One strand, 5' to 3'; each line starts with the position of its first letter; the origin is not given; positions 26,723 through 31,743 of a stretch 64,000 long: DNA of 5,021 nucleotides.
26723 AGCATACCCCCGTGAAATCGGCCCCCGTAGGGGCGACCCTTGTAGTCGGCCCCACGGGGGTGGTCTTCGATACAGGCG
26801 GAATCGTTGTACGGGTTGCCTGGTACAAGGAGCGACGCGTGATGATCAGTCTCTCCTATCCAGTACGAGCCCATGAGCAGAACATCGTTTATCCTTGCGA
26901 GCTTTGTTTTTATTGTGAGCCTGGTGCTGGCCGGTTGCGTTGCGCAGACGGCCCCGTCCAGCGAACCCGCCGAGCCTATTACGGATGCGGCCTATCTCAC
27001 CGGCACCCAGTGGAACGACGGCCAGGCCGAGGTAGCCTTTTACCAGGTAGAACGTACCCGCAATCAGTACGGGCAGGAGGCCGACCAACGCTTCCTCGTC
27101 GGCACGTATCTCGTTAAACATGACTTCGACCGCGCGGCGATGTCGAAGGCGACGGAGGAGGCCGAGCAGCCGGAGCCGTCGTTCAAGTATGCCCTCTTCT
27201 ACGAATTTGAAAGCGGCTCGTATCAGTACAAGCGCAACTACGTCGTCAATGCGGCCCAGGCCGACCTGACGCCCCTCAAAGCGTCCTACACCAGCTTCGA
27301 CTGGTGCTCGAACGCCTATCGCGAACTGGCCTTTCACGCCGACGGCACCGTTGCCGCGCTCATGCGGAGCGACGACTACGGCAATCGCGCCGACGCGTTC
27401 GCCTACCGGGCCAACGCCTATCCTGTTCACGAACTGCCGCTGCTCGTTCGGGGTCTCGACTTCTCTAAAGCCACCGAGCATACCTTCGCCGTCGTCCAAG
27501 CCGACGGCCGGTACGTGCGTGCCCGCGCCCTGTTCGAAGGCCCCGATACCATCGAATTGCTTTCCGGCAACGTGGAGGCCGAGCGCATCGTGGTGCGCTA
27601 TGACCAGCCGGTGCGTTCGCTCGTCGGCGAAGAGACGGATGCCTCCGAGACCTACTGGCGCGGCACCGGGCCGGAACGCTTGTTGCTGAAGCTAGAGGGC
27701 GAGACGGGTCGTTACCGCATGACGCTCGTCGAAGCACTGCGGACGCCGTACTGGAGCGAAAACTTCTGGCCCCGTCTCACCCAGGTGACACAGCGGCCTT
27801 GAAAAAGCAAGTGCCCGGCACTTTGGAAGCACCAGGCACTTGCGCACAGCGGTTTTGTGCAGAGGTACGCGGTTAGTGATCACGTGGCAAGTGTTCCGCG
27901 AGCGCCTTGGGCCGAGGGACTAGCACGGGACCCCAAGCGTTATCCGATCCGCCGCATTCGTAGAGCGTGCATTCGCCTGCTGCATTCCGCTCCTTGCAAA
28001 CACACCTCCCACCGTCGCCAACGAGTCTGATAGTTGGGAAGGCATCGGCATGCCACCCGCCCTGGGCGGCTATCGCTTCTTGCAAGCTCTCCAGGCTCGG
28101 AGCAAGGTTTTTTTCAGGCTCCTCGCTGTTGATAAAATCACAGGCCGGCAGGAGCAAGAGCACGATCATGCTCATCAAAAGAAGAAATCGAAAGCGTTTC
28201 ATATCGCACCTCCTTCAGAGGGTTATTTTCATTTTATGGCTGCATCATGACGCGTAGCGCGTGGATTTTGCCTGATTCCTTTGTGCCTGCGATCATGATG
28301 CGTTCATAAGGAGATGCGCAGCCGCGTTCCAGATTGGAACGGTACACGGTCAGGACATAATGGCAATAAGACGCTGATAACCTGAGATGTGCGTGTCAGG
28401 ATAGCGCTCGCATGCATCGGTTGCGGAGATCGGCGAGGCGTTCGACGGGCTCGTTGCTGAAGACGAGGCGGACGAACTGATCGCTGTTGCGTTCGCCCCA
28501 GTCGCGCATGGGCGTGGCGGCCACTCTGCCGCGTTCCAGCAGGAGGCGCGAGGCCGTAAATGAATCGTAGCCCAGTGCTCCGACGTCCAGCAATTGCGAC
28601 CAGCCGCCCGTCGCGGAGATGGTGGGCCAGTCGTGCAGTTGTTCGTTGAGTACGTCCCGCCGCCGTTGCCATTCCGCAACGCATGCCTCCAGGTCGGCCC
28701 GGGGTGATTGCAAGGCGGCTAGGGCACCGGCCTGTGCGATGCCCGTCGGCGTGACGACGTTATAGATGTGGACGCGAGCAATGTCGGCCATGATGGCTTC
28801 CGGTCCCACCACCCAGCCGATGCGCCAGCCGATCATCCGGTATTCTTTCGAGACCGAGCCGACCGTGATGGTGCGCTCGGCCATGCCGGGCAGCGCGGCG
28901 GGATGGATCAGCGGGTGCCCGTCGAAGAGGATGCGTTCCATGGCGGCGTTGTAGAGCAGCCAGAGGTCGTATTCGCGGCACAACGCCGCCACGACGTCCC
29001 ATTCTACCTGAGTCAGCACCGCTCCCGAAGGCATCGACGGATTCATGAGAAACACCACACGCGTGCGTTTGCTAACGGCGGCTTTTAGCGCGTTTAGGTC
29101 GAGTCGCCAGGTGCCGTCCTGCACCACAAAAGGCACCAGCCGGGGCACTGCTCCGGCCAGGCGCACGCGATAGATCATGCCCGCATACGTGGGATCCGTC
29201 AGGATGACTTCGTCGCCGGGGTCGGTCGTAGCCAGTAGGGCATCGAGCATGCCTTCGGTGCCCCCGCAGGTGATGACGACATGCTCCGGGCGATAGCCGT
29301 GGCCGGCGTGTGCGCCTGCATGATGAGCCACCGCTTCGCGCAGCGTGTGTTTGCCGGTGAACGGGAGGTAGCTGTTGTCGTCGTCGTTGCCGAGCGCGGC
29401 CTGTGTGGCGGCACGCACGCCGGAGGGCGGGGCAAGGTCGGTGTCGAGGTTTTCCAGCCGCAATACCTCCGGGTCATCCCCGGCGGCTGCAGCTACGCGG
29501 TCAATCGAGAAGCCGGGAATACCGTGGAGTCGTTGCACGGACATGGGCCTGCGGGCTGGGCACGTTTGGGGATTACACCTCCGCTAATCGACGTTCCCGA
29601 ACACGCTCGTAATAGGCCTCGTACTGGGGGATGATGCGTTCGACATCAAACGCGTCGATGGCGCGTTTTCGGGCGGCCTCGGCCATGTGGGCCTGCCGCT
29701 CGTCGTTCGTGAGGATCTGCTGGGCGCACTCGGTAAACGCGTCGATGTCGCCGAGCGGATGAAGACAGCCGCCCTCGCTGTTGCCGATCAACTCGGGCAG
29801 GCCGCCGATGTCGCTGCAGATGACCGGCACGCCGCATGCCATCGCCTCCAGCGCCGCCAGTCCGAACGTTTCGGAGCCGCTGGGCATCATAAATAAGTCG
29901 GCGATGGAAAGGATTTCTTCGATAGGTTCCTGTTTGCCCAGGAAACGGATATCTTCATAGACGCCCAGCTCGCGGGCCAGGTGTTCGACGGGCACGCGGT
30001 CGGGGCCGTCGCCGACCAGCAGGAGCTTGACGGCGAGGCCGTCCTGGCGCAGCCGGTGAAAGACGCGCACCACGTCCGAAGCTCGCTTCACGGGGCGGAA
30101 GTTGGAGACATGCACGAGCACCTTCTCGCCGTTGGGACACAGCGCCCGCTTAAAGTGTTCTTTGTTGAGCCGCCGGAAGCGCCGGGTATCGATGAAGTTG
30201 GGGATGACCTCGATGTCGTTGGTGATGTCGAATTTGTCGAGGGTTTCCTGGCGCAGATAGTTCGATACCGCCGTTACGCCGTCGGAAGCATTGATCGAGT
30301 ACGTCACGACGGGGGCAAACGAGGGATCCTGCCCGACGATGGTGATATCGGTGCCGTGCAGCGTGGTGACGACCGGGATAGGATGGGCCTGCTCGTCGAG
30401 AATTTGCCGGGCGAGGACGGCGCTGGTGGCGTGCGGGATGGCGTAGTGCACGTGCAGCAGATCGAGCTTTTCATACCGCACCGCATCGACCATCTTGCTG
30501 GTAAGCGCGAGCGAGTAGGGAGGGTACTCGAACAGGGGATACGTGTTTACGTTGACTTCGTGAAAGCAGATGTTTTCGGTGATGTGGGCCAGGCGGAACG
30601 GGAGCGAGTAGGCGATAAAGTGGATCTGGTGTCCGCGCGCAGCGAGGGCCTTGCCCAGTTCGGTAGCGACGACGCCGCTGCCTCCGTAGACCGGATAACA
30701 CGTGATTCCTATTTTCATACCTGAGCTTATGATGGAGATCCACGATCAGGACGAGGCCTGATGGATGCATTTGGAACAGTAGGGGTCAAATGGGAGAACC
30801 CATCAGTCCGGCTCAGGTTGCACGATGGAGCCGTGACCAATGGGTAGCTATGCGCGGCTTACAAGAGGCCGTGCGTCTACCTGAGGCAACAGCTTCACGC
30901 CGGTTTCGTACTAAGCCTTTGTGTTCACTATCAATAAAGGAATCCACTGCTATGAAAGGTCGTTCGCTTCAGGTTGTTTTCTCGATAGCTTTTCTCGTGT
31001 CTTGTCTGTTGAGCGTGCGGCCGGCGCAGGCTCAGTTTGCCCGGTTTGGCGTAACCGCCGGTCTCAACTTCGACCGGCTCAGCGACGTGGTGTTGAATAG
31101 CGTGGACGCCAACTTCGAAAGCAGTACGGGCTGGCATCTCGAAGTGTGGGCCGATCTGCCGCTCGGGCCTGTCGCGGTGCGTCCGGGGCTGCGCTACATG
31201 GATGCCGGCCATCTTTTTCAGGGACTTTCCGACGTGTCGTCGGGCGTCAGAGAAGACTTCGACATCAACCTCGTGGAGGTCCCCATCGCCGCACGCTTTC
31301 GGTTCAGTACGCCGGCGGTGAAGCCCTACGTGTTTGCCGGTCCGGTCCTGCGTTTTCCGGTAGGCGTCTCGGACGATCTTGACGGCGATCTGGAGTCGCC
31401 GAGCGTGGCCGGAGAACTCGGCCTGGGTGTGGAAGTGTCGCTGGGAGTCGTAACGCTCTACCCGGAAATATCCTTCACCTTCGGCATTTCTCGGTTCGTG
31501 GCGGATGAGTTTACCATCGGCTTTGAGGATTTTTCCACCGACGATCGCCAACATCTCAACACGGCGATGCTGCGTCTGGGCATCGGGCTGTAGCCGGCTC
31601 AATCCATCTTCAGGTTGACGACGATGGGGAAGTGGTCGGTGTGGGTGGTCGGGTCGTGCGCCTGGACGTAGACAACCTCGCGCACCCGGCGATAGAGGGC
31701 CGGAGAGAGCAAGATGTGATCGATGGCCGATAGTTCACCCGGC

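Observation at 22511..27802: ECF sigma / zf-HC2 anti-sigma / two signal-peptide-bearing HEAT-repeat proteins / lipoprotein: a same-strand cluster of unknown function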

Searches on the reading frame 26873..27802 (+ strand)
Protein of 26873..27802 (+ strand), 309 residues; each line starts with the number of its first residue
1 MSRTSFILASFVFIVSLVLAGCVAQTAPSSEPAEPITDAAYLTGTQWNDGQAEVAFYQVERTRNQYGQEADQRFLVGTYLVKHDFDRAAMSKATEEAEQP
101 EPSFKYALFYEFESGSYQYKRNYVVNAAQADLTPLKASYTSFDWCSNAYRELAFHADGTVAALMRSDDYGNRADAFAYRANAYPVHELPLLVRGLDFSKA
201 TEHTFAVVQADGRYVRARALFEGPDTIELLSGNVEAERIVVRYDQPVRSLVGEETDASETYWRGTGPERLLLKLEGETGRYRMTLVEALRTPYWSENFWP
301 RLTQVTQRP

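Call 3: search_protein_families(library=pfam, proteins=[window:26873-27802:+], max_evalue=0.01)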
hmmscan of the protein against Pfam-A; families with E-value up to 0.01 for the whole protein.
window:26873-27802:+ (309 aa): 0 families

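Call 4: search_protein_families(library=ncbifam, proteins=[window:26873-27802:+], max_evalue=0.01)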
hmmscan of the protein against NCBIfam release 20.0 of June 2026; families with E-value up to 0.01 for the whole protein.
window:26873-27802:+ (309 aa): 0 families

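Call 5: find_encoding_contigs(protein=window:26873-27802:+, flank=10000, max_places=6)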
Protein window:26873-27802:+ (309 aa): 2 contigs read that carry it; 2 places shown.
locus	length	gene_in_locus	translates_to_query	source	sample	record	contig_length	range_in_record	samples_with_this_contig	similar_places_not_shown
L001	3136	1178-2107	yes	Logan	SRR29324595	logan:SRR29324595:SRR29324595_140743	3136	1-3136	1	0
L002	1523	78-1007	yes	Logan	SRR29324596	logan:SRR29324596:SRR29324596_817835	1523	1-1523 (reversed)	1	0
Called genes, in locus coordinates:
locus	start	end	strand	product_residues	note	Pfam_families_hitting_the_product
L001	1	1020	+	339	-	?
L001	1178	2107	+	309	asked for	-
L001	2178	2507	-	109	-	-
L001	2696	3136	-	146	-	?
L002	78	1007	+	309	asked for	-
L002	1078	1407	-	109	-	-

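Call 36: search_solved_structures(query=window:26873-27802:+, max_evalue=10)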
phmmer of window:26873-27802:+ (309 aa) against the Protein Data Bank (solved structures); distinct sequences matched with E-value up to 10: 5.
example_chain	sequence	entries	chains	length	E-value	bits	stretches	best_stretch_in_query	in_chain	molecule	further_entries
6gbd_A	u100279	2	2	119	0.14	14.7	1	192-273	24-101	PDZ3 | Tyrosine-protein phosphatase non-receptor type 13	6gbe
5fv2_A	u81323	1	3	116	0.34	13.3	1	87-162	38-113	VH DOMAIN ANTIBODY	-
4eht_A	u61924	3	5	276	0.58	12.6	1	252-301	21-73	Activator of 2-hydroxyisocaproyl-CoA dehydratase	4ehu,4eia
1fc4_A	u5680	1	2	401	0.87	12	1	121-171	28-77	2-AMINO-3-KETOBUTYRATE CONENZYME A LIGASE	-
9v5o_A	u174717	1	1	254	1.3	11.4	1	86-164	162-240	scFv antibody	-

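Call 66: search_protein_families(library=pfam, proteins=[window:26873-27802:+], max_evalue=10)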
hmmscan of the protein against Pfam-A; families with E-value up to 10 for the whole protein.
window:26873-27802:+ (309 aa): 0 families

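Call 67: find_homologous_proteins(query=window:26873-27802:+)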
Query window:26873-27802:+ (309 aa): 333 proteins with E <= 0.001 among 6052 candidates; the best 120 are listed.
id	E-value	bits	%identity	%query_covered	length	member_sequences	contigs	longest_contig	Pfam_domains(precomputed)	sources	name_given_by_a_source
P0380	1.0e-204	696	100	100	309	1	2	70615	-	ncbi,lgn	ncbi:MAG: hypothetical protein ACE5G0_00445 [Rhodothermales bacterium]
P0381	1.2e-154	532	80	94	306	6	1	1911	-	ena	-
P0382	1.5e-150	519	79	92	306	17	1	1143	-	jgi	-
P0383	5.4e-149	513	75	100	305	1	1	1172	-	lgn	-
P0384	8.1e-149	513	76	98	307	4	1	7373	-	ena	-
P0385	2.1e-148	511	76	100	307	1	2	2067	-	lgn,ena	-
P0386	8.6e-146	503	76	95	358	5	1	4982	-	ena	-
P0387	4.8e-141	487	76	89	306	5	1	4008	-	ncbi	-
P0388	3.7e-140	484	72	100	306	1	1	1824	-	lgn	-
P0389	9.4e-140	483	71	98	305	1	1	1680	-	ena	-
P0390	9.7e-140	483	72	94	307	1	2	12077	-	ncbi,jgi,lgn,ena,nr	ncbi:MAG TPA: hypothetical protein VKP65_04240 [Rhodothermales bacterium]|nr:hypothetical protein [R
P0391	4.3e-139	481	70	96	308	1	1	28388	-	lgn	-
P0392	5.4e-138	477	70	98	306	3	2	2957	-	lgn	-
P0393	7.5e-137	474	72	94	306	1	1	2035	-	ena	-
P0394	2.3e-136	472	72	92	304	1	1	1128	-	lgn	-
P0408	1.4e-118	413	63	98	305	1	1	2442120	-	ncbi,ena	-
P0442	3.7e-108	379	57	100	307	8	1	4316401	-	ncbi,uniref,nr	ncbi:hypothetical protein [Salinibacter sp. 10B]|uniref:hypothetical protein n=1 Tax=Salinibacter sp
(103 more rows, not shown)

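Call 68: find_encoding_contigs(protein=P0442, flank=8000, max_places=2)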
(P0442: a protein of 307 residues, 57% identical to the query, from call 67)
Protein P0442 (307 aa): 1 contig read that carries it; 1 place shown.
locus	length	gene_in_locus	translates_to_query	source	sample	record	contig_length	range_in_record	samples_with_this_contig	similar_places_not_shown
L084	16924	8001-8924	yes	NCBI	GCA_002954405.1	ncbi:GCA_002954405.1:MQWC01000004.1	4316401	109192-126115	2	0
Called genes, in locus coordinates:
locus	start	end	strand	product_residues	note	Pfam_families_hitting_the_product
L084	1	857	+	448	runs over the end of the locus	PF06808:DctM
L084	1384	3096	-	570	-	-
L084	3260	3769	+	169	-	PF13505:OMP_b-brl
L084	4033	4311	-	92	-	PF01713:Smr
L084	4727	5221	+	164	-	PF03073:TspO_MBR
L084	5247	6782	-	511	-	PF01073:3Beta_HSD (weak), PF01370:Epimerase, PF05368:NmrA, PF13460:NAD_binding_10, PF11066:DUF2867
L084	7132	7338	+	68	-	-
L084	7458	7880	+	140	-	-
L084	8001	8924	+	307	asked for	-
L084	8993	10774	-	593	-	PF03098:An_peroxidase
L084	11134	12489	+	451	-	PF01522:Polysacc_deac_1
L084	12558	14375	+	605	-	PF05960:DUF885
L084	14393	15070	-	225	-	PF13577:SnoaL_4, PF12680:SnoaL_2, PF14534:DUF4440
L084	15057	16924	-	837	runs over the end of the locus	PF00756:Esterase, PF00326:Peptidase_S9, PF12146:Hydrolase_4 (faint)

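Call 69: find_encoding_contigs(protein=P0408, flank=8000, max_places=2)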
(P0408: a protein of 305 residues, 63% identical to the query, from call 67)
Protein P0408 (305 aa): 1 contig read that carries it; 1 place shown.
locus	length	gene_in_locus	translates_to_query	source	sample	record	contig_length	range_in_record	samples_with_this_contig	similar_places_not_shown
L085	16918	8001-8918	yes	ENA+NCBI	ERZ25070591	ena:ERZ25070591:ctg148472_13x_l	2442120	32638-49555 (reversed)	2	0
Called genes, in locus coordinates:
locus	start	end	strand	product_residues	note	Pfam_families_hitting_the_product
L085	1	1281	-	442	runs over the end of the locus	PF01551:Peptidase_M23, PF06347:SH3_4 (weak), PF08239:SH3_3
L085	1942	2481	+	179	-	PF10627:CsgE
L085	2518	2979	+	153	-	PF10614:CsgF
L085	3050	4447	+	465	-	PF03783:CsgG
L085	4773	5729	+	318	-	-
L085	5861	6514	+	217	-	PF07012:Curlin_rpt (faint)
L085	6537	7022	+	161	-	PF21112:CsgH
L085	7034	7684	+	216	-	PF13620:CarboxypepD_reg, PF13715:CarbopepD_reg_2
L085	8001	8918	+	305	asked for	-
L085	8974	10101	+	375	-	PF02163:Peptidase_M50, PF00571:CBS (weak)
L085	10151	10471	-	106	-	PF16277:DUF4926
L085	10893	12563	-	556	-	PF01204:Trehalase, PF22422:MGH1-like_GH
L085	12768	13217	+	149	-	-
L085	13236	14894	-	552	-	PF00474:SSF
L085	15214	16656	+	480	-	PF00224:PK, PF02887:PK_C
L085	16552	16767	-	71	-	-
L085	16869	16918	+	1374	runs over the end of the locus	PF13525:YfiO (faint), PF00515:TPR_1 (faint), PF07719:TPR_2 (faint), PF13181:TPR_8 (faint), PF13432:TPR_16, PF13174:TPR_6 (weak), PF05036:SPOR (weak)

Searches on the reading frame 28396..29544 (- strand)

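Call 80: search_protein_families(library=pfam, proteins=[window:28396-29544:-], max_evalue=0.00001)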
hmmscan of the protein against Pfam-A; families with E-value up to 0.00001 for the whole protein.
window:28396-29544:- (382 aa): 2 families
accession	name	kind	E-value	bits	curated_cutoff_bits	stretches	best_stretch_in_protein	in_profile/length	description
PF00155.27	Aminotran_1_2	-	1.2e-44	153.4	19.7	1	39-371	18-358/361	Aminotransferase class I and II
PF01041.23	DegT_DnrJ_EryC1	-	8.4e-10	38.8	19.8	1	87-201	40-147/360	DegT/DnrJ/EryC1/StrS aminotransferase family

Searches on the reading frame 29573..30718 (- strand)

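Call 80: search_protein_families(library=pfam, proteins=[window:29573-30718:-], max_evalue=0.00001)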
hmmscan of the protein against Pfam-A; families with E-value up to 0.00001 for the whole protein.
window:29573-30718:- (381 aa): 7 families
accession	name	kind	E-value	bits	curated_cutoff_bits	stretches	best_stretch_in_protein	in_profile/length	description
PF00534.26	Glycos_transf_1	-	1e-39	136.2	26.4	1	187-352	4-172/172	Glycosyl transferases group 1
PF13692.12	Glyco_trans_1_4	-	1.9e-33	116.1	27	1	199-338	2-142/142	Glycosyl transferases group 1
PF13439.12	Glyco_transf_4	-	3.2e-31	109.1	28.5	1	11-180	1-170/170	Glycosyltransferase Family 4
PF13579.12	Glyco_trans_4_4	-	1.1e-17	65.2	29.7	1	12-174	1-157/158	Glycosyl transferase 4-like domain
PF20706.3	GT4-conflict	-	1.2e-14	54.6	26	1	209-319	210-324/385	Family 4 Glycosyltransferase in conflict systems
PF13477.12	Glyco_trans_4_2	-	3e-10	40.9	23.4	1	19-151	14-138/139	Glycosyl transferase 4-like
PF13524.12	Glyco_trans_1_2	-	3.8e-07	30.6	25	1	290-365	68-141/144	Glycosyl transferase-like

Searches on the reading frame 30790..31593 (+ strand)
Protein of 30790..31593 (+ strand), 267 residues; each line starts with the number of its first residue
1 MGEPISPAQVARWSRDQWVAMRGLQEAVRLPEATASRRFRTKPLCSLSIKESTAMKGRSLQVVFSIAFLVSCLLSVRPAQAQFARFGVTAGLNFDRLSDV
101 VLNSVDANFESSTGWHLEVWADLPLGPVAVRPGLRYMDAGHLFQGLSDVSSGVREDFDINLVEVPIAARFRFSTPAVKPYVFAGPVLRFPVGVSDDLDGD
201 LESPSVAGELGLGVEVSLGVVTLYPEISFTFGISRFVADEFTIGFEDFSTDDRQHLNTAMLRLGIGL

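Call 80: search_protein_families(library=pfam, proteins=[window:30790-31593:+], max_evalue=0.00001)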
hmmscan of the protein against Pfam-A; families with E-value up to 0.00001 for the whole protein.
window:30790-31593:+ (267 aa): 2 families
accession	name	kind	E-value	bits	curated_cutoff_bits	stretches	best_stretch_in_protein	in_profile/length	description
PF13568.12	OMP_b-brl_2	-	1.6e-07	32.1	27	1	81-234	2-171/175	Outer membrane protein beta-barrel domain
PF13505.12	OMP_b-brl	-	2.1e-07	31.7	28.7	1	67-235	2-152/175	Outer membrane protein beta-barrel domain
